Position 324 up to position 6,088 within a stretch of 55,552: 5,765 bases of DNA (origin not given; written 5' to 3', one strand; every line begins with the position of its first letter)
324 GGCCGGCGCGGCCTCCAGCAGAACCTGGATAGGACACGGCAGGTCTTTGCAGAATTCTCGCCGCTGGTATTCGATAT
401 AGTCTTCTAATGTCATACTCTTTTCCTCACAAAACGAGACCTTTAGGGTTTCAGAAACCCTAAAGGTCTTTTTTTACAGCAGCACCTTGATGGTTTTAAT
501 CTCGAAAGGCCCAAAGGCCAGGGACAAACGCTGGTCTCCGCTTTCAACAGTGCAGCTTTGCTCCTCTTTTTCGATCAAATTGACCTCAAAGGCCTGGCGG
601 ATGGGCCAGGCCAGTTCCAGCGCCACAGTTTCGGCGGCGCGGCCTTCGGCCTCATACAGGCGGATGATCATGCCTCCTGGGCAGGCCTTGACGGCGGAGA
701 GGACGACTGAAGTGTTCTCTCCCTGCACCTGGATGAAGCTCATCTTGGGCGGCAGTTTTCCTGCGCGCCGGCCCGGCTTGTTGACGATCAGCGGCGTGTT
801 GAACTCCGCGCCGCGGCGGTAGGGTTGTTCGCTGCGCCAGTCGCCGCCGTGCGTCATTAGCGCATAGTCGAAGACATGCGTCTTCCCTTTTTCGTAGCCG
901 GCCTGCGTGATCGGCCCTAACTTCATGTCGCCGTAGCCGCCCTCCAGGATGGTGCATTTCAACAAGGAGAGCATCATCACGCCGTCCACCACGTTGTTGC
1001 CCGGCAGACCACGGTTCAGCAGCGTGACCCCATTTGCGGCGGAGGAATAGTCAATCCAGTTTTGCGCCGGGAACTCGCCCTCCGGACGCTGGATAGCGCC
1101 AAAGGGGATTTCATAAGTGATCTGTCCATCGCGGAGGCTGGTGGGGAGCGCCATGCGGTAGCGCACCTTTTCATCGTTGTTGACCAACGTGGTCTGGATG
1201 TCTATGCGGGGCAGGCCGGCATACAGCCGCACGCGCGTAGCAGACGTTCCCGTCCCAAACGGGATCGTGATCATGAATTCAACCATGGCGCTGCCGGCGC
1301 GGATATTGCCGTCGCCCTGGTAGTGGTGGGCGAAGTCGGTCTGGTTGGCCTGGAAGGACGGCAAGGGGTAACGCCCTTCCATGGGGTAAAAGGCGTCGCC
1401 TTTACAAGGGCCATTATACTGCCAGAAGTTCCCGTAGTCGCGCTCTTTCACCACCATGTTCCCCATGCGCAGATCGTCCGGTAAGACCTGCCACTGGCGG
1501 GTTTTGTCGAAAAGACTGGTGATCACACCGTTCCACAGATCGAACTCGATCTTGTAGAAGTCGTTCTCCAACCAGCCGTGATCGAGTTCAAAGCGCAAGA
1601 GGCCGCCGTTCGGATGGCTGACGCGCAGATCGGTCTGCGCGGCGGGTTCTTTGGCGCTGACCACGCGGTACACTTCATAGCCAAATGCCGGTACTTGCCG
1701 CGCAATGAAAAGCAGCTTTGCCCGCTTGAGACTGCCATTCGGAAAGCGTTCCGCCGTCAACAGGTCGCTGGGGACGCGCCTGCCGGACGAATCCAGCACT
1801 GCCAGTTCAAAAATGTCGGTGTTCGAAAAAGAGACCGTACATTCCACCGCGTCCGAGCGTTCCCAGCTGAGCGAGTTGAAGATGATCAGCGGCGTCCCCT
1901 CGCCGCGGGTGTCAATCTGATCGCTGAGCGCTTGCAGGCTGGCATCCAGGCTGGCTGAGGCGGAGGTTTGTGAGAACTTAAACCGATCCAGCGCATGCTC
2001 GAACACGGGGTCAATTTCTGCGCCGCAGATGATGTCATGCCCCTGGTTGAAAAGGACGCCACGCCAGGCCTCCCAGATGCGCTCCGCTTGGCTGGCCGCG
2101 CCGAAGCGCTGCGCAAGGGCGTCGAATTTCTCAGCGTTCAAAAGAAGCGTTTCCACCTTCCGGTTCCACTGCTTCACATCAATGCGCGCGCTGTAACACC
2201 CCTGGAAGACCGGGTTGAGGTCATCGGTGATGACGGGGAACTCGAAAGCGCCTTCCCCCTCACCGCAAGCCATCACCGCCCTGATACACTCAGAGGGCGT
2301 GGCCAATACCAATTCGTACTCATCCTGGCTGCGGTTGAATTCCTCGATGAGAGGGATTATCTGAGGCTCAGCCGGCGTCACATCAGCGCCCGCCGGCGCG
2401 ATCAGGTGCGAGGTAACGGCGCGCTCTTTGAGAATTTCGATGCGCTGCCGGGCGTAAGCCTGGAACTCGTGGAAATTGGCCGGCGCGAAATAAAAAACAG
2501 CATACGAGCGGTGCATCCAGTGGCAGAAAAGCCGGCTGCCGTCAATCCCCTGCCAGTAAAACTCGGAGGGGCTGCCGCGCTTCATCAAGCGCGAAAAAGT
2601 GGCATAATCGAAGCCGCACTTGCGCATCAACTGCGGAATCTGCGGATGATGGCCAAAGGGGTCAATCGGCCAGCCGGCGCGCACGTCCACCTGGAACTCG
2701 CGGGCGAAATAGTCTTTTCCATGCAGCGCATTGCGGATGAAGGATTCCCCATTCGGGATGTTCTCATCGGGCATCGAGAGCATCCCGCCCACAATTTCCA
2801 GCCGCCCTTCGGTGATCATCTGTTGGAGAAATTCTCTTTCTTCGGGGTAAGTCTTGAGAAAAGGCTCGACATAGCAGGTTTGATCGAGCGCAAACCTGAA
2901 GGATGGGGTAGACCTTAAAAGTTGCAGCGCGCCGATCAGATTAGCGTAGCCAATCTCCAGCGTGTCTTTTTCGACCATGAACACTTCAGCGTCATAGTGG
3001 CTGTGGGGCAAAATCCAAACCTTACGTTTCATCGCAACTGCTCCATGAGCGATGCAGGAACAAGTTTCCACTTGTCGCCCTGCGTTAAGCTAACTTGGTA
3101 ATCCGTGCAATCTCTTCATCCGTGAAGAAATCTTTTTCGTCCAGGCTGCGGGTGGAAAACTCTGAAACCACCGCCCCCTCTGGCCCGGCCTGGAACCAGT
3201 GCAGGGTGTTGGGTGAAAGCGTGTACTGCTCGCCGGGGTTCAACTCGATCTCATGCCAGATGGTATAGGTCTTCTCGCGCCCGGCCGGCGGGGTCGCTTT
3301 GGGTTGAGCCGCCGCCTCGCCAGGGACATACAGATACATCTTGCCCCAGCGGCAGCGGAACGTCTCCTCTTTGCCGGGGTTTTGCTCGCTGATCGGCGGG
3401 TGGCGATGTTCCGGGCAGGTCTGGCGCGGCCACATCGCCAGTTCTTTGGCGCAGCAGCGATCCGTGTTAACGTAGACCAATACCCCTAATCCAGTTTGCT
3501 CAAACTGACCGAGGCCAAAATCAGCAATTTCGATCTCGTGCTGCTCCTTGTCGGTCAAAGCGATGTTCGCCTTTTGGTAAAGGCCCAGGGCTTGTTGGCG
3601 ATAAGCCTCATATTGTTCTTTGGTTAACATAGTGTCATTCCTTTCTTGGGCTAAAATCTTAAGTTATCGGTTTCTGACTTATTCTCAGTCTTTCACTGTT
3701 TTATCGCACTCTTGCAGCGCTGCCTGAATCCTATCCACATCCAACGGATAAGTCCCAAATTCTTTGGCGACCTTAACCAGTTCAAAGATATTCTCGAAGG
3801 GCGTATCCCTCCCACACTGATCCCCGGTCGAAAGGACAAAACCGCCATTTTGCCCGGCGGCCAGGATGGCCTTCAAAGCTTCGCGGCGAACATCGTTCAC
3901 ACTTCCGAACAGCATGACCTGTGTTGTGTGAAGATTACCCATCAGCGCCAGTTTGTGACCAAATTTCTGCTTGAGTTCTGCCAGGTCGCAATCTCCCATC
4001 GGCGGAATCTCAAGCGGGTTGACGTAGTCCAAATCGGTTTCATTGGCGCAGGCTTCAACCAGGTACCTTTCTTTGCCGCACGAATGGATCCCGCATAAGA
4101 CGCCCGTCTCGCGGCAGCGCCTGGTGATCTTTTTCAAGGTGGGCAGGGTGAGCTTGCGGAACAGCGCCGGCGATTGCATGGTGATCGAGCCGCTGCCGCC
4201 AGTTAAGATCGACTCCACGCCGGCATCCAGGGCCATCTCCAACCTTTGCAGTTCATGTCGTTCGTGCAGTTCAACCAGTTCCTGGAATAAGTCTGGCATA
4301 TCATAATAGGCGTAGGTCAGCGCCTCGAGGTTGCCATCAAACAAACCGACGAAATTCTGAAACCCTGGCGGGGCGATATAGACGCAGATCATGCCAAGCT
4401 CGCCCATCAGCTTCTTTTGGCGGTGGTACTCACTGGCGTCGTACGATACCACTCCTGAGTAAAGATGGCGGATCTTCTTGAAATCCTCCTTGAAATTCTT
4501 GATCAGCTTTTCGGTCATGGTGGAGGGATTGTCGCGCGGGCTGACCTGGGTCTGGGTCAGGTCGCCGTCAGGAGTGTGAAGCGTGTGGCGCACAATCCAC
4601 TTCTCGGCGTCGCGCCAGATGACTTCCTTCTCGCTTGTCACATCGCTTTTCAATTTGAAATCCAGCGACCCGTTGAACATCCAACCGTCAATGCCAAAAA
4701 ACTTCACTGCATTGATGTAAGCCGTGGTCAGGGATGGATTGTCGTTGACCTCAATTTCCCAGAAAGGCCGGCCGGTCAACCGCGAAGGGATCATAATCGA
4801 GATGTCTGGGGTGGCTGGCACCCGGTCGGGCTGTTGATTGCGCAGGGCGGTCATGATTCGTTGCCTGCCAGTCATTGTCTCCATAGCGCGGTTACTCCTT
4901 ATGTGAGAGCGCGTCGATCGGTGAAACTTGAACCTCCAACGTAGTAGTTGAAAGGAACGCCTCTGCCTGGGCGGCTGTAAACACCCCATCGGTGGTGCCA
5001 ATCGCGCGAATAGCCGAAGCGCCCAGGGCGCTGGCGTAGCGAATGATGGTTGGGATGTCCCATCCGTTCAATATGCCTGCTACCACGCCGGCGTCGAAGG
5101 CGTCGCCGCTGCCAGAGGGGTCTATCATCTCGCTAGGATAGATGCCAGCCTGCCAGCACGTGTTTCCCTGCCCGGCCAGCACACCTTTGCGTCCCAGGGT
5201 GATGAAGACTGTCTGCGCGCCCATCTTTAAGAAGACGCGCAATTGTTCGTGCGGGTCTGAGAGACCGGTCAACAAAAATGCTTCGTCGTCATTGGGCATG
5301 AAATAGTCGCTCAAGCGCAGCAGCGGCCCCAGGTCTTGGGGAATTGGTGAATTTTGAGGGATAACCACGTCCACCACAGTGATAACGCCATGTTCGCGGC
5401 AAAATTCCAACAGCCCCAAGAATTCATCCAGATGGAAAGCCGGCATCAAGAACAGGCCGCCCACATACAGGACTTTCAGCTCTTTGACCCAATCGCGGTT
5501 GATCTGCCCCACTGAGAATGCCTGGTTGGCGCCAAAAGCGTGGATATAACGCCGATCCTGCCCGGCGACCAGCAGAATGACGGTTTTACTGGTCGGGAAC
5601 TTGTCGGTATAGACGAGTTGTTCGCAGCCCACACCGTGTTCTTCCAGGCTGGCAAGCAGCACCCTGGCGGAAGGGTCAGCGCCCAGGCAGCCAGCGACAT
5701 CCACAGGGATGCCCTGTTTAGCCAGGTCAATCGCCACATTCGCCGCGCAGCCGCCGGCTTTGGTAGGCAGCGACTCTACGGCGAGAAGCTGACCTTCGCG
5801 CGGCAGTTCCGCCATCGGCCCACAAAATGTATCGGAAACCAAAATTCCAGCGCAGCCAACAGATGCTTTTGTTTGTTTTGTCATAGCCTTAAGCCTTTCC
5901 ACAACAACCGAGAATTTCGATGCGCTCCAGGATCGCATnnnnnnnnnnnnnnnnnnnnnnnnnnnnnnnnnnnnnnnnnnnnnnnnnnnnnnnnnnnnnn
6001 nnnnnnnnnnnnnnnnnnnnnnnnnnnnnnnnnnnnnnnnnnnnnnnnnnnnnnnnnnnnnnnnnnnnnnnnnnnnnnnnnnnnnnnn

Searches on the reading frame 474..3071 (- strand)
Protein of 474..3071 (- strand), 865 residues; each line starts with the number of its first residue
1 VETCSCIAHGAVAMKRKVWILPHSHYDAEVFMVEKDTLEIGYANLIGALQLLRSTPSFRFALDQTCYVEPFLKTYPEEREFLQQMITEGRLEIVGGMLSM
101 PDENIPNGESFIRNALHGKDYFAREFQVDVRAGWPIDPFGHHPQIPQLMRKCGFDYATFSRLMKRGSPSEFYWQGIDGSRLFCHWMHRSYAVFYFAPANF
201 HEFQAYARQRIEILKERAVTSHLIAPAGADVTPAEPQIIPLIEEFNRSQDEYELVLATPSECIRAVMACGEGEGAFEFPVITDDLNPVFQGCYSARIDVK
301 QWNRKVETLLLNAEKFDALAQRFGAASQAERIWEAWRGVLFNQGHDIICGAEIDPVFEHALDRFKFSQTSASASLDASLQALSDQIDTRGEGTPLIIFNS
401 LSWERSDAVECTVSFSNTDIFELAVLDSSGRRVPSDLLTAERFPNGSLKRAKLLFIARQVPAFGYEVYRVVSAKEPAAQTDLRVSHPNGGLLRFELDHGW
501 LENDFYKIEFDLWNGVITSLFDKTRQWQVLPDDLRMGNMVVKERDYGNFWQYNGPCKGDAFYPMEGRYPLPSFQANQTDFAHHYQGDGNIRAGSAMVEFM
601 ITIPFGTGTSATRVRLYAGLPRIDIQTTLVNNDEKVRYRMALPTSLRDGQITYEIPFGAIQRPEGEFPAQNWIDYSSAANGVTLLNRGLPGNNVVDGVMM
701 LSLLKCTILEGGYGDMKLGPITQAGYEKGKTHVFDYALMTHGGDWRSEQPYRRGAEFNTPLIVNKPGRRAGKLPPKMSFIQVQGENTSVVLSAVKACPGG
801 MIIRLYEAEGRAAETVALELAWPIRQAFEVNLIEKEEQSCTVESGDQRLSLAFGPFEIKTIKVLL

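Call 11: search_protein_families(library=pfam, proteins=[window:474-3071:-])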
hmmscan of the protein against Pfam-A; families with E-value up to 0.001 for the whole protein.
window:474-3071:- (865 aa): 4 families
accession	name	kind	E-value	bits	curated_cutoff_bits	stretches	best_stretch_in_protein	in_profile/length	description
PF01074.27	Glyco_hydro_38N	-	5.7e-45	154.3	25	1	17-268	1-257/270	Glycosyl hydrolases family 38 N-terminal domain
PF07748.19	Glyco_hydro_38C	-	3.4e-19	70.3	25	1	501-707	1-200/206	Glycosyl hydrolases family 38 C-terminal domain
PF09261.16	Alpha-mann_mid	-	1.4e-15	57.6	31.1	1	289-382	3-96/96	Alpha mannosidase middle domain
PF17677.7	Glyco_hydro38C2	-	5.7e-12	46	22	1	789-861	2-72/72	Glycosyl hydrolases family 38 C-terminal beta sandwich domain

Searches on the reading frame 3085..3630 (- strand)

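Call 11: search_protein_families(library=pfam, proteins=[window:3085-3630:-])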
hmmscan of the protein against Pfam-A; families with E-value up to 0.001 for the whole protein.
window:3085-3630:- (181 aa): 1 family
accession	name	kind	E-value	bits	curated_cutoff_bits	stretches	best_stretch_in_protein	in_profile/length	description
PF07385.18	Lyx_isomer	-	3.7e-08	33.3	20.8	1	33-179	52-207/222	D-lyxose isomerase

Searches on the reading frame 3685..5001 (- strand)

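Call 11: search_protein_families(library=pfam, proteins=[window:3685-5001:-])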
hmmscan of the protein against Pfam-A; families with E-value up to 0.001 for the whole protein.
window:3685-5001:- (438 aa): 1 family
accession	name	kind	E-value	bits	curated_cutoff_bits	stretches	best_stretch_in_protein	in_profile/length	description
PF01208.23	URO-D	-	1.5e-21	77.3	23.9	1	224-414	161-345/346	Uroporphyrinogen decarboxylase (URO-D)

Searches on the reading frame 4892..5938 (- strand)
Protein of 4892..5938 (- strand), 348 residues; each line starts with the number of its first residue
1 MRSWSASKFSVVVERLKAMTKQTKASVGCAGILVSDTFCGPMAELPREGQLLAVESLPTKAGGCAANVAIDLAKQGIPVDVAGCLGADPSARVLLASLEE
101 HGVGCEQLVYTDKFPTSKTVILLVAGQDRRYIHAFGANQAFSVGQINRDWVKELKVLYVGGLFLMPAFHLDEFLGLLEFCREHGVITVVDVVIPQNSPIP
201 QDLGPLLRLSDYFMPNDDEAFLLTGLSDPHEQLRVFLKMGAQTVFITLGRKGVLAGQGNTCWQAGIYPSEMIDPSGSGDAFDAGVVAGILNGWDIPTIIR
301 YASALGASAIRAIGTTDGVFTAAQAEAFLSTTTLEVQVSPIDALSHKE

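Call 11: search_protein_families(library=pfam, proteins=[window:4892-5938:-])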
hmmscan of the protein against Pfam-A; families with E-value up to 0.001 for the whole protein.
window:4892-5938:- (348 aa): 1 family
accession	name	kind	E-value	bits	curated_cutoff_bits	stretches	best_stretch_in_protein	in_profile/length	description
PF00294.29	PfkB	-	4.7e-46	157.9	25.8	1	48-317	22-297/302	pfkB family carbohydrate kinase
